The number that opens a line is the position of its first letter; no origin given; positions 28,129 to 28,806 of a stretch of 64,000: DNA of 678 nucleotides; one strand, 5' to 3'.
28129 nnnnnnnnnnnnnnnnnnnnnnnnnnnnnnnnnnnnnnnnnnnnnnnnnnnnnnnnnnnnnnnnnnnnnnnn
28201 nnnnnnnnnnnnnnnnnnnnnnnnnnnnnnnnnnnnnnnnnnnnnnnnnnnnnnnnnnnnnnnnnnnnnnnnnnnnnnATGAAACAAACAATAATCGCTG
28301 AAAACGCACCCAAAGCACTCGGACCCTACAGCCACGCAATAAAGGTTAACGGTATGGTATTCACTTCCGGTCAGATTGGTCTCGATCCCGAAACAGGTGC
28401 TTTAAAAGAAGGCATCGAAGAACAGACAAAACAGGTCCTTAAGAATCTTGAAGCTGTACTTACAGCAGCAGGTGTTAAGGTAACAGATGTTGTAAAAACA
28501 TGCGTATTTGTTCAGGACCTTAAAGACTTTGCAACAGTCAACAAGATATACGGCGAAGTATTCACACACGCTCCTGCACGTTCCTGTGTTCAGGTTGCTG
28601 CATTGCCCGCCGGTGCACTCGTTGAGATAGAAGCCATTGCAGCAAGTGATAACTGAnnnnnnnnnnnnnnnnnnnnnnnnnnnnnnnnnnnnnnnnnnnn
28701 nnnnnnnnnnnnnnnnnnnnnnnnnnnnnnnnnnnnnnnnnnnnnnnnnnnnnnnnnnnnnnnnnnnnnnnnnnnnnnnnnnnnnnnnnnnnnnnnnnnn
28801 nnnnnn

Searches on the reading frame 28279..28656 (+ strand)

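Call 50: search_protein_families(library=pfam, max_evalue=0.000001, proteins=[window:28279-28656:+])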
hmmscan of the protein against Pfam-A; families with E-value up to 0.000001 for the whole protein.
window:28279-28656:+ (125 aa): 1 family
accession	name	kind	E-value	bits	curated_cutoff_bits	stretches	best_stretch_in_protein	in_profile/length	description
PF01042.26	Ribonuc_L-PSP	-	6.8e-45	152.4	27.3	1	8-122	2-120/121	Endoribonuclease L-PSP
